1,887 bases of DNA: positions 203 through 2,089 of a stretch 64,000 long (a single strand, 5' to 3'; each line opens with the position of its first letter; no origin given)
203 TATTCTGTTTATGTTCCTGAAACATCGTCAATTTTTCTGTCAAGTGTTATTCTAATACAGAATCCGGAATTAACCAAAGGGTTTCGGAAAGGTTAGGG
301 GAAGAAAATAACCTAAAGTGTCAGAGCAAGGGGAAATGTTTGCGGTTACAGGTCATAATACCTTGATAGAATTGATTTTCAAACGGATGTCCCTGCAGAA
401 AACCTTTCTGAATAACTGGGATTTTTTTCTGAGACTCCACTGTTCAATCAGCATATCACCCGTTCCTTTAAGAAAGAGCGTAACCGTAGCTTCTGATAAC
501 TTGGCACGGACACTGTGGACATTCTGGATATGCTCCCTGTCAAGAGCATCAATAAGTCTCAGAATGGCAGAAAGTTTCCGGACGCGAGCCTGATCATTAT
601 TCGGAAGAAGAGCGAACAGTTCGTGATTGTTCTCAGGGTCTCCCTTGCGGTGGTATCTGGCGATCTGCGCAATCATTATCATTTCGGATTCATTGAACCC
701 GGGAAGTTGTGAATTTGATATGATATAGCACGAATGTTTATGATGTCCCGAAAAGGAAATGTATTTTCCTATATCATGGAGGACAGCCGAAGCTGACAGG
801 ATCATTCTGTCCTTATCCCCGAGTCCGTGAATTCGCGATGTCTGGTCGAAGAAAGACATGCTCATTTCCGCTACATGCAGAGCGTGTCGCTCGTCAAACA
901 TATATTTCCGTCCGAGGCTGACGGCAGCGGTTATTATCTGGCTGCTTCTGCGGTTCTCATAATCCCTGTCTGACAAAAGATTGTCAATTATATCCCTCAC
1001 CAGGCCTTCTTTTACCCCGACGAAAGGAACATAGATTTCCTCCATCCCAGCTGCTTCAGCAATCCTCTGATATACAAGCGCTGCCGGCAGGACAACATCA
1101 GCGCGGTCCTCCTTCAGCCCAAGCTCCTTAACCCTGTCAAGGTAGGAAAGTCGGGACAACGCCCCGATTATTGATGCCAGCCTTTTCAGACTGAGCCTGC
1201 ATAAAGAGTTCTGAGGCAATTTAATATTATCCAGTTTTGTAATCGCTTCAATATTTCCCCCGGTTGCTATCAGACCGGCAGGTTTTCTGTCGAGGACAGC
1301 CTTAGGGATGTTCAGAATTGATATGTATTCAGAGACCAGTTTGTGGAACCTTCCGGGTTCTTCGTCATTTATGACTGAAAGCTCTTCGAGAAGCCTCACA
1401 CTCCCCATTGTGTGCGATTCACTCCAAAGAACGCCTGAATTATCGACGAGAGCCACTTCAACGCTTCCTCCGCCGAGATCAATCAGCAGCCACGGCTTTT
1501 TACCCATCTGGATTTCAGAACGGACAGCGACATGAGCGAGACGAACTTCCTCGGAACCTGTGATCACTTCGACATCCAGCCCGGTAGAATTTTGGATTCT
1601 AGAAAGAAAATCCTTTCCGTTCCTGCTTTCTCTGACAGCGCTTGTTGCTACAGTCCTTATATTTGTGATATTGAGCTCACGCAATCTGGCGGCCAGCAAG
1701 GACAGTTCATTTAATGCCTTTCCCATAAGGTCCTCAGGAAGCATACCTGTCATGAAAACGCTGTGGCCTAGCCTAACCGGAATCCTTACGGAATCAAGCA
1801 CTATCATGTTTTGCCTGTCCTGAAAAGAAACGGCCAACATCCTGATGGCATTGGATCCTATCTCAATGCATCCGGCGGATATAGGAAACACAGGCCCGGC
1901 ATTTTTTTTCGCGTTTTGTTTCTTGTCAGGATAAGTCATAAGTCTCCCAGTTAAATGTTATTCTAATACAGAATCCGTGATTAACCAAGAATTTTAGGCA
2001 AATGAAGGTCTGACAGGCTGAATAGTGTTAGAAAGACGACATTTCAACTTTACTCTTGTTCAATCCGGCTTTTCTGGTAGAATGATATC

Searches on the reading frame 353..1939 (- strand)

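Call 55: search_protein_families(library=ncbifam, proteins=[window:353-1939:-])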
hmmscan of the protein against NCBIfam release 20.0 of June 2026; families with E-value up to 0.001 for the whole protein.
window:353-1939:- (528 aa): 3 families
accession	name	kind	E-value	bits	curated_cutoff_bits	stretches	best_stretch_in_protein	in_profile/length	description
TIGR03706.1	exo_poly_only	exception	3.3e-59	200.6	307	1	23-317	3-298/300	exopolyphosphatase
NF008108.0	PRK10854.1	equivalog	5.4e-44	150.3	864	1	19-445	10-427/513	exopolyphosphatase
NF008260.0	PRK11031.1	equivalog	2.8e-41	142.1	624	1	24-490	10-462/496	guanosine-5'-triphosphate,3'-diphosphate diphosphatase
